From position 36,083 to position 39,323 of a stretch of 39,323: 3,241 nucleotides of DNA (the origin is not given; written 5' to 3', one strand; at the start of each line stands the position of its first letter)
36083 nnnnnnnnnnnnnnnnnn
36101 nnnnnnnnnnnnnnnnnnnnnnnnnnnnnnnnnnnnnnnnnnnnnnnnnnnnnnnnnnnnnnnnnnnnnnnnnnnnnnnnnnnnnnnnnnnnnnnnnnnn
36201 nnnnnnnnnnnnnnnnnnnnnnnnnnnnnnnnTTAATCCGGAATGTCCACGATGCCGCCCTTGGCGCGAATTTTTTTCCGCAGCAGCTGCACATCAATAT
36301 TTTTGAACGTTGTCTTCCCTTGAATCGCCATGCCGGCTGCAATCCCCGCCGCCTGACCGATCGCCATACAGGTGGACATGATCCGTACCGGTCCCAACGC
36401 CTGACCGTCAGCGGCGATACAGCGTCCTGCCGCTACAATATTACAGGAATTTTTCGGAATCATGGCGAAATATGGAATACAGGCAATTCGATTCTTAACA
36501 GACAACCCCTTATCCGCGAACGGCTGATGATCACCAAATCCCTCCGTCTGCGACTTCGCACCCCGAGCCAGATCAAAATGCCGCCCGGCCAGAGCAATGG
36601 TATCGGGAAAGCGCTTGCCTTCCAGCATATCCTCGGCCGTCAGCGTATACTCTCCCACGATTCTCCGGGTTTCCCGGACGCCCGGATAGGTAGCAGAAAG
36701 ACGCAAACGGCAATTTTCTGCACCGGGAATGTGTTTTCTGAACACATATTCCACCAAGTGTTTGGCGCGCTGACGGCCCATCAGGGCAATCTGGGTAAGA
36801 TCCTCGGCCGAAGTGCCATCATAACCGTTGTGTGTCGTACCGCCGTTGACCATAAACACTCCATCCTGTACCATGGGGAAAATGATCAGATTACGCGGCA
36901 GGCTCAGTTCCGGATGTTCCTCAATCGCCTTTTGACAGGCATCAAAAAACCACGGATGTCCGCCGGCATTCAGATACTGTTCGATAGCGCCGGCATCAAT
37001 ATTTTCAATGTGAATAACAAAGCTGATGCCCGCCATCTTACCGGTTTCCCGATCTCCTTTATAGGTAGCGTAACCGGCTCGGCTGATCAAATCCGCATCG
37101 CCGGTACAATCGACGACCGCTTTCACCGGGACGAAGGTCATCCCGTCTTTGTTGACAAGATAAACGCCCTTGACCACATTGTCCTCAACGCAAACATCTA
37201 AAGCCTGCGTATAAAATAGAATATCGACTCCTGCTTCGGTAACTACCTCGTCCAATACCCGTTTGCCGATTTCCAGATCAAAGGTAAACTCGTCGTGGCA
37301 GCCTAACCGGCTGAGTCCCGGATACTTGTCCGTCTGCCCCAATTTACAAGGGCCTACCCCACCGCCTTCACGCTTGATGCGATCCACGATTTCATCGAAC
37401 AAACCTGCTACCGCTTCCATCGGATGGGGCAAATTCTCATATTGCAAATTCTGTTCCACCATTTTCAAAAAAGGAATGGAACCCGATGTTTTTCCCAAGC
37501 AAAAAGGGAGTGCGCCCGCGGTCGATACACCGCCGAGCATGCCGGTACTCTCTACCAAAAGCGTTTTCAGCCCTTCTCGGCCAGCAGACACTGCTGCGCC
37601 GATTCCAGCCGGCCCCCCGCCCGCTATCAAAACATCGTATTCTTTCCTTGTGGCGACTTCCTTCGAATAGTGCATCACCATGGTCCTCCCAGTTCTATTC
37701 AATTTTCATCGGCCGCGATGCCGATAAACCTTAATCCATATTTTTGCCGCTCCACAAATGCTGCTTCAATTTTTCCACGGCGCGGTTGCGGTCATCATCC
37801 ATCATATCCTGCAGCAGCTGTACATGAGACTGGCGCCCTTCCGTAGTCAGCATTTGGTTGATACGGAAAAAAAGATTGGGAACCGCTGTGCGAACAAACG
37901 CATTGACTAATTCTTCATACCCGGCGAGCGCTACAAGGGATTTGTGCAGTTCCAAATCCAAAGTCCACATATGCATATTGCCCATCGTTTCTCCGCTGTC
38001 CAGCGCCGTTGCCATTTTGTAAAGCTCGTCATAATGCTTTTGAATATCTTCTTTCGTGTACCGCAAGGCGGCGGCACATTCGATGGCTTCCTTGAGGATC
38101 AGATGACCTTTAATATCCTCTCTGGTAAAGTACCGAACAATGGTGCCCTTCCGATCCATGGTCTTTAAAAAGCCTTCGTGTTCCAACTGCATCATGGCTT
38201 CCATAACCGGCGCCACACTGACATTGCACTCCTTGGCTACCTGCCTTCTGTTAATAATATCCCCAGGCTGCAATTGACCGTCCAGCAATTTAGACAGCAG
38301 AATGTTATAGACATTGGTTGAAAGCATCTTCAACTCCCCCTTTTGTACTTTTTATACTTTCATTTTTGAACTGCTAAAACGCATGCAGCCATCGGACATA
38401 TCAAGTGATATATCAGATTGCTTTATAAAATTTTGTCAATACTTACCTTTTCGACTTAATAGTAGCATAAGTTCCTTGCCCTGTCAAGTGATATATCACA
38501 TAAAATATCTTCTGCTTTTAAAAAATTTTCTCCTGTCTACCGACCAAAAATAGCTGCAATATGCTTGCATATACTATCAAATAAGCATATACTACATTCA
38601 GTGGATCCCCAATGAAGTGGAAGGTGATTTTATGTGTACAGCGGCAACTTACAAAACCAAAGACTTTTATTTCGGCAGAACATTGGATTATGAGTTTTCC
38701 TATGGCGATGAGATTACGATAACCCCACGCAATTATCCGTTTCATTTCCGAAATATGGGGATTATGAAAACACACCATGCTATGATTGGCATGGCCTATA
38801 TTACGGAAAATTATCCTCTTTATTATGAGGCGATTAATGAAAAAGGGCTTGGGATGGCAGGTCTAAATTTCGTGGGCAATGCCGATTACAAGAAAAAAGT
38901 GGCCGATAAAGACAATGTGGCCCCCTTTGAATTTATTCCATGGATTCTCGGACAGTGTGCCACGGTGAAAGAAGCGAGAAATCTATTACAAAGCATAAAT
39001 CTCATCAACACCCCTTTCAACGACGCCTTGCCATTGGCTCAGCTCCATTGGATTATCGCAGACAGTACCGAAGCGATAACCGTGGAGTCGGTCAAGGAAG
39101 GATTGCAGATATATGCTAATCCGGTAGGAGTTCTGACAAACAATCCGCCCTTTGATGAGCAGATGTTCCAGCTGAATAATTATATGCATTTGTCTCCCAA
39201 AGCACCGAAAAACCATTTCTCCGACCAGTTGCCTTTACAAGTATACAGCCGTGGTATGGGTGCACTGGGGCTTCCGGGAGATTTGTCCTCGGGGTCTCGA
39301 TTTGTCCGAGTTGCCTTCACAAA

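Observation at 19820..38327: Eleven-gene nan-like string: NanA + YhcH + ABC importer + redox enzyme coupled to non-canonical BNR propellers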

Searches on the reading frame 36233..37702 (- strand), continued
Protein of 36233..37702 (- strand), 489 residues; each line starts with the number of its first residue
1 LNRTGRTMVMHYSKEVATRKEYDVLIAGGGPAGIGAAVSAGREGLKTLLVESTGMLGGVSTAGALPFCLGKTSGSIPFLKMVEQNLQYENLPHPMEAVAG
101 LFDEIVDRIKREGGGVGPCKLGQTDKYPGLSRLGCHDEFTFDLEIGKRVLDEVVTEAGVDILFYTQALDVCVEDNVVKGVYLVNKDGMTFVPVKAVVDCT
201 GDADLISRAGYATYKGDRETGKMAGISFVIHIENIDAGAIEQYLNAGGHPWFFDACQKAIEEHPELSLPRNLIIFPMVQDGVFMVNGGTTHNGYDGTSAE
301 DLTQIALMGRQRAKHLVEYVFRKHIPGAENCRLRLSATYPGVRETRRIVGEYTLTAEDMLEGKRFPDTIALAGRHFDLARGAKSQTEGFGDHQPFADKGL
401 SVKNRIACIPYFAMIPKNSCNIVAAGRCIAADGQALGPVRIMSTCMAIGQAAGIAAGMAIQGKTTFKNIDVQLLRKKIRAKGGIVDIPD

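Call 84: search_protein_families(library=pfam, proteins=[L026:8120-9985:+, L021:4413-5762:+, L034:979-2856:+, L034:112-927:-, L030:1302-2765:+, L030:6862-7806:+, L024:3644-4891:+, L024:5833-7026:+, L025:153-2765:+, L032:2794-3894:+], max_evalue=0.001)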
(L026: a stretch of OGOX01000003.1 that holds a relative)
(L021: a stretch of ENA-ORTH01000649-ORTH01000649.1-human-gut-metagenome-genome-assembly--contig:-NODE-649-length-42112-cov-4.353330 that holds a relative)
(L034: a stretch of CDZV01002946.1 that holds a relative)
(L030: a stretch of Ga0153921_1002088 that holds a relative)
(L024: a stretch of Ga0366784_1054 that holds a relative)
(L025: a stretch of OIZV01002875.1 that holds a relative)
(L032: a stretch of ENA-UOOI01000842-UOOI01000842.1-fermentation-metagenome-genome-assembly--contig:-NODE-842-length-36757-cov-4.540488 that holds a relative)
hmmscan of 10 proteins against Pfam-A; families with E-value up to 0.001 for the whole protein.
L026:8120-9985:+ (622 aa): 1 family
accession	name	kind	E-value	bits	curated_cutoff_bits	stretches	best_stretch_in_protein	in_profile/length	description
PF01557.24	FAA_hydrolase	-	7.3e-55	186.4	23.9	2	134-347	21-213/214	Fumarylacetoacetate (FAA) hydrolase C-terminal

L021:4413-5762:+ (450 aa): 3 families
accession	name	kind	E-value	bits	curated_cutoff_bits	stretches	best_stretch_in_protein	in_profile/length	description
PF00884.28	Sulfatase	-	2.3e-60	204.9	25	1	8-338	1-300/301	Sulfatase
PF01663.27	Phosphodiest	-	3.4e-10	40.5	23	1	12-74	2-62/342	Type I phosphodiesterase / nucleotide pyrophosphatase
PF16347.10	SGSH_C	-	7.9e-05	23.3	29.3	1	296-414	10-132/154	N-sulphoglucosamine sulphohydrolase, C-terminal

L034:979-2856:+ (626 aa): 2 families
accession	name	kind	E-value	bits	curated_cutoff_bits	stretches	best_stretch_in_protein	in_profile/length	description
PF07944.18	Beta-AFase-like_GH127_cat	-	2.5e-15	56.8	24.9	1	73-387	62-375/376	Beta-L-arabinofuranosidase, GH127 catalytic domain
PF20736.2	Glyco_hydro127M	-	2.8e-06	27.8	24.2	1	406-485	8-93/95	Beta-L-arabinofuranosidase, GH127 middle domain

L034:112-927:- (272 aa): 2 families
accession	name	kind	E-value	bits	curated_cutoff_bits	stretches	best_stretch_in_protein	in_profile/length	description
PF12833.13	HTH_18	-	1.2e-23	83.6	33.6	1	188-265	1-78/80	Helix-turn-helix domain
PF00165.29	HTH_AraC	-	2.4e-16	59.9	26.6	2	228-265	2-41/42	Bacterial regulatory helix-turn-helix proteins, AraC family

L030:1302-2765:+ (488 aa): 1 family
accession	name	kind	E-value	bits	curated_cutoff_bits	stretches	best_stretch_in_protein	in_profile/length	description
PF01547.30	SBP_bac_1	-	1.9e-20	74.6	26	1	94-389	12-306/307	Bacterial extracellular solute-binding protein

L030:6862-7806:+ (315 aa): 3 families
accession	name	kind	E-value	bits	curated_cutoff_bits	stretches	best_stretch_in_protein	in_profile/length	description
PF04055.27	Radical_SAM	-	3e-19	70.2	29.5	1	57-237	2-162/166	Radical SAM superfamily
PF13353.11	Fer4_12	-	5.2e-12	46.7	22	1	49-158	2-82/137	4Fe-4S single cluster domain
PF00037.32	Fer4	-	5e-05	23.4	21.1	1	84-102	4-22/24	4Fe-4S binding domain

L024:3644-4891:+ (416 aa): 2 families
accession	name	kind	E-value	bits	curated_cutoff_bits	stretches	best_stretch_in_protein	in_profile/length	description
PF13088.12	BNR_2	-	1.4e-08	34.9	31.4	1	171-278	82-180/277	BNR repeat-like domain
PF02012.26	BNR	-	0.00013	21.9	27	0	106-115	2-11/12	BNR/Asp-box repeat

L024:5833-7026:+ (398 aa): 1 family
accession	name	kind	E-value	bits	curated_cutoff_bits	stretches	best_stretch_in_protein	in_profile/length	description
PF07221.17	GlcNAc_2-epim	-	3.5e-46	158.5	23.4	1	42-374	1-336/347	N-acylglucosamine 2-epimerase (GlcNAc 2-epimerase)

L025:153-2765:+ (871 aa): 1 family
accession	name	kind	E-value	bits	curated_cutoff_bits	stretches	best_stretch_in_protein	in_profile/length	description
PF06439.18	3keto-disac_hyd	-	0.00086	19.8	26.8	0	53-188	10-149/187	3-keto-disaccharide hydrolase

L032:2794-3894:+ (367 aa): 3 families
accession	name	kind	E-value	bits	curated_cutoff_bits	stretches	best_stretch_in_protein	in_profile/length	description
PF13088.12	BNR_2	-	8.7e-29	101.2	31.4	1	56-341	4-277/277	BNR repeat-like domain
PF13859.12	BNR_3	-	3.9e-15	56.5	27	1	45-344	2-308/308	BNR repeat-like domain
PF02012.26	BNR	-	8.6e-05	22.4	27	0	195-205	1-11/12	BNR/Asp-box repeat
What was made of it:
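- On Canonical nan operon (nanATEK type): An AGE gene does follow the NanA-like gene in the related locus L024 (call 84).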

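Call 85: search_protein_families(library=pfam, proteins=[L032:5498-6553:+, L032:6746-7873:+, L032:8056-8766:+, L032:14075-15403:+, L032:16572-18746:-, L032:19192-20520:-, L024:7639-8919:-, L024:8951-9979:+, L024:10981-11958:+, L023:5348-6541:-], max_evalue=0.001)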
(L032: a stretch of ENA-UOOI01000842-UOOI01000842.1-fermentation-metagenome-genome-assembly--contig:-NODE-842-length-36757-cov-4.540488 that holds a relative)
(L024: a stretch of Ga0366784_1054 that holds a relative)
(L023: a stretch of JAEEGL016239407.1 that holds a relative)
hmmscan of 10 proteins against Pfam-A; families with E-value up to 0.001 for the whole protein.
L032:5498-6553:+ (352 aa): 6 families
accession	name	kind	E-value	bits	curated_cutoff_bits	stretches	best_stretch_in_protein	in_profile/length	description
PF13088.12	BNR_2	-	3.2e-44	151.8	31.4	1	36-324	2-276/277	BNR repeat-like domain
PF13859.12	BNR_3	-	1.3e-17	64.7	27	1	34-328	8-308/308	BNR repeat-like domain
PF02012.26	BNR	-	3.2e-06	26.8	27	0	239-248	2-11/12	BNR/Asp-box repeat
PF24316.1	Tli3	-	3.9e-06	27.6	27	0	159-203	58-99/129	T6SS Tli3 immunity protein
PF15902.12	Sortilin-Vps10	-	2.6e-05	23.6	33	1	188-343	2-154/446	Sortilin, neurotensin receptor 3,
PF21471.3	Reelin_subrepeat-B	-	0.0002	21.6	27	0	238-273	63-77/127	Reelin subrepeat B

L032:6746-7873:+ (376 aa): 4 families
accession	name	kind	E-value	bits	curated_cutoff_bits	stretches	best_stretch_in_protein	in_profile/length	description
PF05343.19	Peptidase_M42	-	4e-81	272.7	23.2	1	62-356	3-292/292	M42 glutamyl aminopeptidase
PF01546.33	Peptidase_M20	-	1.4e-08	35.3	24.6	1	181-362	18-205/206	Peptidase family M20/M25/M40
PF02127.20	Peptidase_M18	-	2.8e-05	23.6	24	0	270-356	337-427/432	Aminopeptidase I zinc metalloprotease (M18)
PF04389.22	Peptidase_M28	-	0.0002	21.6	21.3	0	195-241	30-78/193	Peptidase family M28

L032:8056-8766:+ (237 aa): 0 families

L032:14075-15403:+ (443 aa): 1 family
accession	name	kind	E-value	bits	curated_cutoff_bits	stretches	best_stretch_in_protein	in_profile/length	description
PF00860.26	Xan_ur_permease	-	4.3e-67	227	27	1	20-395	2-387/389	Permease family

L032:16572-18746:- (725 aa): 13 families
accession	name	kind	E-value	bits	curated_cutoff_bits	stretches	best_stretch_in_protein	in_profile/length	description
PF00724.26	Oxidored_FMN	-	7.5e-42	144.3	27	1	7-367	1-339/342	NADH:flavin oxidoreductase / NADH oxidase family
PF07992.20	Pyr_redox_2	-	1.2e-23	84.5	26.1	1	415-588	2-187/291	Pyridine nucleotide-disulphide oxidoreductase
PF01266.30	DAO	-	2.3e-13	50.8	27.9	2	544-586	1-42/353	FAD dependent oxidoreductase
PF13450.12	NAD_binding_8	-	1e-12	48.6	21.9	1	418-462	1-45/68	NAD(P)-binding Rossmann-like domain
PF00070.33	Pyr_redox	-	5e-11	43.4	22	1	544-579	1-35/82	Pyridine nucleotide-disulphide oxidoreductase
PF12831.13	FAD_oxidored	-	2.9e-08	33.9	27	1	416-460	2-46/416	FAD dependent oxidoreductase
PF01262.27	AlaDh_PNT_C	-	1e-07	32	23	0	415-507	30-99/214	Alanine dehydrogenase/PNT, C-terminal domain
PF01134.28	GIDA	-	8.6e-07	28.8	22.1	1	416-444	2-30/391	Glucose inhibited division protein A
PF13738.12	Pyr_redox_3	-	7.1e-06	25.9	30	0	413-488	164-240/305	Pyridine nucleotide-disulphide oxidoreductase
PF03486.20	HI0933_like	-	7.8e-06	25.9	50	1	415-454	2-41/244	HI0933-like protein Rossmann domain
PF02737.24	3HCDH_N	-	1.2e-05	25.8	22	0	544-580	1-36/180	3-hydroxyacyl-CoA dehydrogenase, NAD binding domain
PF00890.30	FAD_binding_2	-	1.5e-05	24.8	20.4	1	416-452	2-38/414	FAD binding domain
PF01946.23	Thi4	-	3.8e-05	23.5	26.2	0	414-457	18-62/235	Thi4 family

L032:19192-20520:- (443 aa): 1 family
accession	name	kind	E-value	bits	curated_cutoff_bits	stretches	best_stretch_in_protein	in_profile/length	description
PF04412.18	AcnX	-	9.2e-90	301.6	31.5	1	14-422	1-386/400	Aconitase X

L024:7639-8919:- (427 aa): 1 family
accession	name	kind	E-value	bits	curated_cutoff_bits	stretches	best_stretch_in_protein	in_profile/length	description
PF04986.18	Y2_Tnp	-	4.7e-45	154.3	20.9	1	284-423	1-136/183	Putative transposase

L024:8951-9979:+ (343 aa): 1 family
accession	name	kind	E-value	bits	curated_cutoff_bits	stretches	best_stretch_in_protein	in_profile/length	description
PF06253.16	MTTB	-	3e-47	161.2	25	1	31-342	30-337/500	Trimethylamine methyltransferase (MTTB)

L024:10981-11958:+ (326 aa): 1 family
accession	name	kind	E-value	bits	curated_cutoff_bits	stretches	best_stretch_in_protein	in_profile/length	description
PF02743.24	dCache_1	-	2.4e-06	27.7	45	1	97-293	39-238/240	Cache domain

L023:5348-6541:- (398 aa): 4 families
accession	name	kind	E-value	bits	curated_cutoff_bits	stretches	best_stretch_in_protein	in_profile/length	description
PF13377.12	Peripla_BP_3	-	1.2e-16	61.7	26.5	1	221-385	2-167/167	Periplasmic binding protein-like domain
PF00532.27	Peripla_BP_1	-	5.8e-16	59.2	22.2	1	110-335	5-237/281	Periplasmic binding proteins and sugar binding domain of LacI family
PF13407.12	Peripla_BP_4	-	3.5e-12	46.9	35.1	1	110-363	2-256/258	Periplasmic binding protein domain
PF00392.27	GntR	-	5.4e-09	36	27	1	35-95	2-64/64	Bacterial regulatory proteins, gntR family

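Call 86: search_protein_families(library=pfam, proteins=[L020:826-1842:+, L020:2249-3697:+, L020:3755-6646:+, L020:7356-9647:-, L022:2-3247:+, L026:486-1670:+, L026:1633-2886:+, L026:4740-5687:+, L031:1408-3177:+, L023:6753-9167:-], max_evalue=0.001)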
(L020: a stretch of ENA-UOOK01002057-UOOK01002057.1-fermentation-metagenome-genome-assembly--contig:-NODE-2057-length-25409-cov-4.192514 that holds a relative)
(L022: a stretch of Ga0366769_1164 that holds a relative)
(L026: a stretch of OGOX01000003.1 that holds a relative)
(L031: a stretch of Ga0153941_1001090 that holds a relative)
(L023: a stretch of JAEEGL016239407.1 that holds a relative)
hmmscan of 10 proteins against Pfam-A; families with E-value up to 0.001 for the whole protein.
L020:826-1842:+ (339 aa): 0 families

L020:2249-3697:+ (483 aa): 0 families

L020:3755-6646:+ (964 aa): 3 families
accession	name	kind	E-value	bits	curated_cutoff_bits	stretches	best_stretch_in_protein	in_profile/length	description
PF01074.27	Glyco_hydro_38N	-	2.1e-49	168.8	25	1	125-372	3-258/270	Glycosyl hydrolases family 38 N-terminal domain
PF07748.19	Glyco_hydro_38C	-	3.8e-14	53.9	25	1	628-827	1-205/206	Glycosyl hydrolases family 38 C-terminal domain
PF09261.16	Alpha-mann_mid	-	5.5e-14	52.5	31.1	1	388-479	5-95/96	Alpha mannosidase middle domain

L020:7356-9647:- (764 aa): 2 families
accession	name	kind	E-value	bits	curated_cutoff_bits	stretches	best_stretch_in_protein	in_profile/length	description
PF12833.13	HTH_18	-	4.1e-18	65.9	33.6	1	678-756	1-79/80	Helix-turn-helix domain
PF00165.29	HTH_AraC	-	5.2e-12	46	26.6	1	719-756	6-42/42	Bacterial regulatory helix-turn-helix proteins, AraC family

L022:2-3247:+ (1082 aa): 5 families
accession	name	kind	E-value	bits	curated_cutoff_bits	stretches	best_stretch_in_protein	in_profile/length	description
PF07676.18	PD40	-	2.3e-17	62.9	20.9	1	440-464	2-26/38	WD40-like Beta Propeller Repeat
PF13229.12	Beta_helix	-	2e-10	41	25.9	1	656-812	3-130/158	Right handed beta helix region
PF00930.27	DPPIV_N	-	9.4e-07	28.3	22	0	529-578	26-75/354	Dipeptidyl peptidase IV (DPP IV) N-terminal region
PF21231.2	GH141_M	-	1.4e-06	28.7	27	1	206-240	122-156/156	GH141 insertion domain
PF25174.1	Beta-prop_THOC3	-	1.7e-06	27.7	305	0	533-609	76-148/272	THOC3 beta-propeller domain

L026:486-1670:+ (395 aa): 1 family
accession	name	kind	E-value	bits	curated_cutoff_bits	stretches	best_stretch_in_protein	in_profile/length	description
PF02618.21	YceG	-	6.6e-62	209.9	32.4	1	96-383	1-274/275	YceG-like family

L026:1633-2886:+ (418 aa): 2 families
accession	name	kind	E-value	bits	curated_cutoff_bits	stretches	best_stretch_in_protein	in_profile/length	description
PF01136.24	Peptidase_U32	-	3e-87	292.2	22.4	1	92-323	4-232/233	Peptidase family U32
PF16325.11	Peptidase_U32_C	-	1.6e-20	73.5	28.2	1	335-415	1-83/83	Peptidase family U32 C-terminal domain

L026:4740-5687:+ (316 aa): 2 families
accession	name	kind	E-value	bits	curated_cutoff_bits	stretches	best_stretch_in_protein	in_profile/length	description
PF03547.23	Mem_trans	-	1.9e-29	102.8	25.7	2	16-159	2-149/343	Membrane transport protein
PF01758.21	SBF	-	1.1e-10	41.9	24.3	1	211-311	8-113/191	Sodium Bile acid symporter family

L031:1408-3177:+ (590 aa): 3 families
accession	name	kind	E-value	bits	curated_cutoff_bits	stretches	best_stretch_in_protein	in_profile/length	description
PF06580.19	His_kinase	-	7.3e-22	77.9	25.2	1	384-460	2-79/81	Histidine kinase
PF02518.31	HATPase_c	-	1.3e-08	35.6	26.4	1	481-581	9-107/111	Histidine kinase-, DNA gyrase B-, and HSP90-like ATPase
PF02743.24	dCache_1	-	1.5e-07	31.6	45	1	156-246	104-195/240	Cache domain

L023:6753-9167:- (805 aa): 0 families
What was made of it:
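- Sulfatases, GH38, GH127 and FAA_hydrolase genes in related loci show varied contexts (calls 84-86).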

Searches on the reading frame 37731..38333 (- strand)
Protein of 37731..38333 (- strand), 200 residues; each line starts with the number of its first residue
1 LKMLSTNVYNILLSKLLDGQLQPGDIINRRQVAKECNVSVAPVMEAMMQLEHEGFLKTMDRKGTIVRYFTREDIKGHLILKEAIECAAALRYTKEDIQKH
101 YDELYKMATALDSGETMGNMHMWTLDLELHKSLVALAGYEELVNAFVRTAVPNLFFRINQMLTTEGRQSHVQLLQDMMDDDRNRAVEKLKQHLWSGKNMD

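Call 5: search_protein_families(library=pfam, proteins=[window:37731-38333:-], max_evalue=0.01)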
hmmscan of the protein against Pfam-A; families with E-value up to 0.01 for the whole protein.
window:37731-38333:- (200 aa): 2 families
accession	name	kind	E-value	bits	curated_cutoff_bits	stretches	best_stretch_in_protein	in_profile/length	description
PF00392.27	GntR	-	4.7e-13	49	27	1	5-66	2-64/64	Bacterial regulatory proteins, gntR family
PF07729.17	FCD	-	0.00041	21.2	24.3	1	83-193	8-123/125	FCD domain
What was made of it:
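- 37731..38327 (-): GntR-family regulator with an FCD-type effector domain. Pfam GntR 4.7e-13 and FCD 4e-4 (call 5).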

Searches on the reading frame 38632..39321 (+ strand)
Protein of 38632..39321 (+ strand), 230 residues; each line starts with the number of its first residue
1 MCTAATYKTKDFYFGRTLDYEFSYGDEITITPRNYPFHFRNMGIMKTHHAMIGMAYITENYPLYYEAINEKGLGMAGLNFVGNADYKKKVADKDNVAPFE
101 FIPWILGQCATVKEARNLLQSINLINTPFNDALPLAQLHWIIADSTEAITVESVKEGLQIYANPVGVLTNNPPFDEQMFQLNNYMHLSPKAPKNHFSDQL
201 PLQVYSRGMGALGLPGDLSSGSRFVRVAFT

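Call 97: search_protein_families(library=pfam, proteins=[window:38632-39321:+], max_evalue=5)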
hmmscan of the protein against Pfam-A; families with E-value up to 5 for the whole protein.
window:38632-39321:+ (230 aa): 2 families
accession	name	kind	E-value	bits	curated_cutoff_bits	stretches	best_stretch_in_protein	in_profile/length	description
PF02275.23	CBAH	-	2.7e-75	254.4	20.4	1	2-230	1-234/316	Linear amide C-N hydrolases, choloylglycine hydrolase family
PF25440.1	Beta-prop_RIC1_2nd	-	0.13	12.1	150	1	46-73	26-53/335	RIC1 second beta propeller domain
